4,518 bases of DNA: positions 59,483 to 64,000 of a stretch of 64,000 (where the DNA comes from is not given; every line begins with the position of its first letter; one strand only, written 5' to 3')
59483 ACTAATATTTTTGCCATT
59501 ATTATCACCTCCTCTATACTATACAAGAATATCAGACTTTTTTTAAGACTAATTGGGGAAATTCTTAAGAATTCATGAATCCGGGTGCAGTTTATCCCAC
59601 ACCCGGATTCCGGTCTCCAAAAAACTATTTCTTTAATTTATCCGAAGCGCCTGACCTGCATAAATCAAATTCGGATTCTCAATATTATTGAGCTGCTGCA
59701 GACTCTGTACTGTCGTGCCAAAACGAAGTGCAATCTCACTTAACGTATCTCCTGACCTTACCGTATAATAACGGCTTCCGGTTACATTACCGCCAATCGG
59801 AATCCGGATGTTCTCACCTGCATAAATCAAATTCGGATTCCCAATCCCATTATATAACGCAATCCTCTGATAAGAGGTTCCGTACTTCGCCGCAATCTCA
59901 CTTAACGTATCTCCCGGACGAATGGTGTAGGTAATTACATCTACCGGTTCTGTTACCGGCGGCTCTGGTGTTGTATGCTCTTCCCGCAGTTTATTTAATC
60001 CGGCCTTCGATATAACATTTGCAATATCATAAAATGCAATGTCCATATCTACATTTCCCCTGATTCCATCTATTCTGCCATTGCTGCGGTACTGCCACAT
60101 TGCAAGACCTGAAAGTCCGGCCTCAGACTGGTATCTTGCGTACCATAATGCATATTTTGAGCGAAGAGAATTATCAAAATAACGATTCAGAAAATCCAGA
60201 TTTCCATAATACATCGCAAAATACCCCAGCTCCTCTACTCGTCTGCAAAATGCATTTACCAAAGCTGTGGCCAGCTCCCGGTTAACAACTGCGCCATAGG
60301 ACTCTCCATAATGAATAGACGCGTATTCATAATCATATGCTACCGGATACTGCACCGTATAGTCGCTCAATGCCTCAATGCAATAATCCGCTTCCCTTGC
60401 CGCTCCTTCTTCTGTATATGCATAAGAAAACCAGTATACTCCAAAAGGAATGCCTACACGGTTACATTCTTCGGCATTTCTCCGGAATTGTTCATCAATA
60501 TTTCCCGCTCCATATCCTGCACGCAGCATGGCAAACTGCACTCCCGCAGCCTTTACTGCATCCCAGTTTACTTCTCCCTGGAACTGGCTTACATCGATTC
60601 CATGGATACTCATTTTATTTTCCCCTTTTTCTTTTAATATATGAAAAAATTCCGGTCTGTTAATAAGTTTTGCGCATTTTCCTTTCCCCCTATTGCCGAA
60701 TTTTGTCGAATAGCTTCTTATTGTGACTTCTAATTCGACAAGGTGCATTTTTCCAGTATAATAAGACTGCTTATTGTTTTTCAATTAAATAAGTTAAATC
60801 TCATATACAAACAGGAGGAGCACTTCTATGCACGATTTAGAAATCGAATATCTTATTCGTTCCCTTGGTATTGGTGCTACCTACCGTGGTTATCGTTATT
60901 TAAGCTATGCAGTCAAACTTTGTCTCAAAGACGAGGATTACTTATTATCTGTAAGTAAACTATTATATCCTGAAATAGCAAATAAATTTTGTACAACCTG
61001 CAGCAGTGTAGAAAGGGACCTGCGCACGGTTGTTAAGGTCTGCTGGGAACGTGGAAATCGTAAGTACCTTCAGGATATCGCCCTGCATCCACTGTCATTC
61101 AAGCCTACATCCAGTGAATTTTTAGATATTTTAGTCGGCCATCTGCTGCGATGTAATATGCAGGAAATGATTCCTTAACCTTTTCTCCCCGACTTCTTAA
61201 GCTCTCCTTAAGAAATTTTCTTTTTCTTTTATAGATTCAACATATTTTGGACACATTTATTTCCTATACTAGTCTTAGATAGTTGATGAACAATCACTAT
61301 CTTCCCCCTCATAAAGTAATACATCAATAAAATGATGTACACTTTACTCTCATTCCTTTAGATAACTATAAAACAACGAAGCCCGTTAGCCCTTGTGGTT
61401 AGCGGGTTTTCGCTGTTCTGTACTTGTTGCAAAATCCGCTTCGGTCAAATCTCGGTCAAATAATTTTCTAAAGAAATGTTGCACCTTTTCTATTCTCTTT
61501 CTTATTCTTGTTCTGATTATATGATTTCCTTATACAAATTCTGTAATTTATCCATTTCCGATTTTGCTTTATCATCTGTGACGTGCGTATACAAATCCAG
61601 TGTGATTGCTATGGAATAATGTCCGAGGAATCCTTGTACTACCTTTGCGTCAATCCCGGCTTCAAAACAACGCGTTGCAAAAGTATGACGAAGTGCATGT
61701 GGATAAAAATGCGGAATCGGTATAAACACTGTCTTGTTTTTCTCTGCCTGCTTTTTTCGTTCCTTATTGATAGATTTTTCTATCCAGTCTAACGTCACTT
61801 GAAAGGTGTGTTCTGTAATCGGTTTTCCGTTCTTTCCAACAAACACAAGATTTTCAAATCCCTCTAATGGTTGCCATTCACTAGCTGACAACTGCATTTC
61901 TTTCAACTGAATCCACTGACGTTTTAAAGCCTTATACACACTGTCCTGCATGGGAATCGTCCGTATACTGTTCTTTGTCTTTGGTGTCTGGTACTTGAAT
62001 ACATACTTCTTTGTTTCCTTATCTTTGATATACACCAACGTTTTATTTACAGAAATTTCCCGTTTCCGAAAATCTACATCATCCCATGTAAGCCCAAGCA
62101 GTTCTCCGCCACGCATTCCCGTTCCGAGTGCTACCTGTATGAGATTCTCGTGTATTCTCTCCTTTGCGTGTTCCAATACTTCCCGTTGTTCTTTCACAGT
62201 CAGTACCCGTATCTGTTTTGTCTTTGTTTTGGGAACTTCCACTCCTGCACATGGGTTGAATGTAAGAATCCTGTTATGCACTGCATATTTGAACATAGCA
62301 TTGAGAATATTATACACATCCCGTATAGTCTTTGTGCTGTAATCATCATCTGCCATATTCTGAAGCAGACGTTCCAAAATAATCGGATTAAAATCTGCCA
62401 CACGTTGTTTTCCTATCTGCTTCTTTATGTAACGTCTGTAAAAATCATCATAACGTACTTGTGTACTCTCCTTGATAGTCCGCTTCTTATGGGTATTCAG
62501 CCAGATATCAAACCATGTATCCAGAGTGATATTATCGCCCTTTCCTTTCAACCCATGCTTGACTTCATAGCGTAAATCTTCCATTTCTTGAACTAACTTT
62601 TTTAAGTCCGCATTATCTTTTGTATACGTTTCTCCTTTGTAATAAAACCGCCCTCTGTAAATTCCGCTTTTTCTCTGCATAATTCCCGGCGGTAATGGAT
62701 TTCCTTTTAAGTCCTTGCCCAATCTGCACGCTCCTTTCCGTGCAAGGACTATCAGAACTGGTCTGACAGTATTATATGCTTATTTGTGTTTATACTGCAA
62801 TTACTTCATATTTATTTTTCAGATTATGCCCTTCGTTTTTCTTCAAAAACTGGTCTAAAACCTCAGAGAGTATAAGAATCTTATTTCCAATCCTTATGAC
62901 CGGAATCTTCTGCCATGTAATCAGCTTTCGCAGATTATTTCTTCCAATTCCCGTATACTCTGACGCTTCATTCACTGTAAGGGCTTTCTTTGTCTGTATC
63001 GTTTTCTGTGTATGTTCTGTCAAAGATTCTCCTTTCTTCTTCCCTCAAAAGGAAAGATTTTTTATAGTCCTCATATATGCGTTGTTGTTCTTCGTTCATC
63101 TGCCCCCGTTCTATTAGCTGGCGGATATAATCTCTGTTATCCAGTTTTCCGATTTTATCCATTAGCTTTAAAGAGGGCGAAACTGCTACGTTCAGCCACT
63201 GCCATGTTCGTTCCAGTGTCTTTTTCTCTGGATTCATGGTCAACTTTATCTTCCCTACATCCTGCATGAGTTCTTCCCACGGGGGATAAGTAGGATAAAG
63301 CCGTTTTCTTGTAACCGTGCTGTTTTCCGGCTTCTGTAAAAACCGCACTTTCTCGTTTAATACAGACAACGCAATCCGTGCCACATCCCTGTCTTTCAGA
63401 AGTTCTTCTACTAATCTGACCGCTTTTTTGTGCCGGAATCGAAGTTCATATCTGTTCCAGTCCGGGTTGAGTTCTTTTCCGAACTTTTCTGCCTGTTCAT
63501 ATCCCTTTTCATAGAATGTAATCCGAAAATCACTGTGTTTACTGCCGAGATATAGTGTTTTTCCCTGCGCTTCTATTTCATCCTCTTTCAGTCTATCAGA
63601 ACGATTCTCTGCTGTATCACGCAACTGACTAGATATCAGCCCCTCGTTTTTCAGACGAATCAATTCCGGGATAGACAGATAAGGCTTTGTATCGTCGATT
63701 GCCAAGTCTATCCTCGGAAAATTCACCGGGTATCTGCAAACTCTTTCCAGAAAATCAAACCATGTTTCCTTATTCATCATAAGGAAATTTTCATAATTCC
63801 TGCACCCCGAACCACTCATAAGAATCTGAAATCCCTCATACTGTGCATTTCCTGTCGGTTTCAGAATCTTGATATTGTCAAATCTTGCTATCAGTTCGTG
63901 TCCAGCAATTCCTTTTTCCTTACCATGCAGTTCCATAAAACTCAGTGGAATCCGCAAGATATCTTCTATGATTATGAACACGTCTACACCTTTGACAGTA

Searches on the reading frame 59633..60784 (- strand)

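Call 72: search_protein_families(library=pfam, max_evalue=0.001, proteins=[window:59633-60784:-])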
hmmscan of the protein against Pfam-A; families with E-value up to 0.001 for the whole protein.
window:59633-60784:- (383 aa): 6 families
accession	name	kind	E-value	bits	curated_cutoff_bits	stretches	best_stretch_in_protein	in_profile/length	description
PF01476.26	LysM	-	3.2e-34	117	20.9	2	340-382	1-42/43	LysM domain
PF01183.26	Glyco_hydro_25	-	2.5e-29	103.3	27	1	63-241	1-180/180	Glycosyl hydrolases family 25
PF23473.1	LysM3_LYK4_5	-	5.3e-11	42.9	29.3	1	340-375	5-39/48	LYK4/5 LysM3 domain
PF23577.1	LysM_RLK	-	1.4e-07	31.8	27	1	284-312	1-29/44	LysM domain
PF13518.12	HTH_28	-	0.00013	22.5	25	0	283-308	5-29/52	Helix-turn-helix domain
PF23472.1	LysM2_CERK1_LYK3_4_5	-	0.0002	21.7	27.4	0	340-382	8-53/56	LYK3/4/5 LysM2 domain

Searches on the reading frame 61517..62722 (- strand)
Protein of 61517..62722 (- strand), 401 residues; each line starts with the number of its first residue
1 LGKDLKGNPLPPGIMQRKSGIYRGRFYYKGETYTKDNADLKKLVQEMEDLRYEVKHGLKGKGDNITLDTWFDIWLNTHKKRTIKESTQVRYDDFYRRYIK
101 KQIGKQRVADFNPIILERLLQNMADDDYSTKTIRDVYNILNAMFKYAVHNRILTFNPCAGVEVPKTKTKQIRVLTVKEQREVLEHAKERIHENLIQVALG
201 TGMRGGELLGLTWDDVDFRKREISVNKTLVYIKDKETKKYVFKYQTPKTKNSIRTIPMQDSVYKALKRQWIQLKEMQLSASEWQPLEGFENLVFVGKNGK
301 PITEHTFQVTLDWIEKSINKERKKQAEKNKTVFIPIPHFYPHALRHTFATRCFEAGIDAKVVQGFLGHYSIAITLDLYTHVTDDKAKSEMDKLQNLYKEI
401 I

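Call 72: search_protein_families(library=pfam, max_evalue=0.001, proteins=[window:61517-62722:-])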
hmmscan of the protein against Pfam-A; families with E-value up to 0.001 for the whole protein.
window:61517-62722:- (401 aa): 4 families
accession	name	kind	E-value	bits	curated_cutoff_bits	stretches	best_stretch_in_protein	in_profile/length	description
PF00589.27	Phage_integrase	-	4.5e-30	105.1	27.1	1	173-383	2-170/172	Phage integrase family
PF14659.12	Phage_int_SAM_3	-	6.3e-08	33.2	22.6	1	66-121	1-55/58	Phage integrase, N-terminal SAM-like domain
PF22022.2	Phage_int_M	-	7.5e-07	29.7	27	1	72-160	6-92/96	Phage integrase central domain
PF13102.12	Phage_int_SAM_5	-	9e-05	23.2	22.3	1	71-158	6-95/98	Phage integrase SAM-like domain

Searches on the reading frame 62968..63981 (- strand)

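Call 73: search_protein_families(library=pfam, max_evalue=0.001, proteins=[window:62968-63981:-])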
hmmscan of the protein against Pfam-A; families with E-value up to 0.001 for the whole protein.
window:62968-63981:- (337 aa): 2 families
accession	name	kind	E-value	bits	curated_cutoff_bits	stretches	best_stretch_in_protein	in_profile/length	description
PF02486.25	Rep_trans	-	1.4e-63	214.6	29.6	1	87-290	2-201/201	Replication initiation factor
PF18106.7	Rol_Rep_N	-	1.3e-20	73.8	23.7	1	2-80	17-91/91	Rolling Circle replication initiation protein N-terminal domain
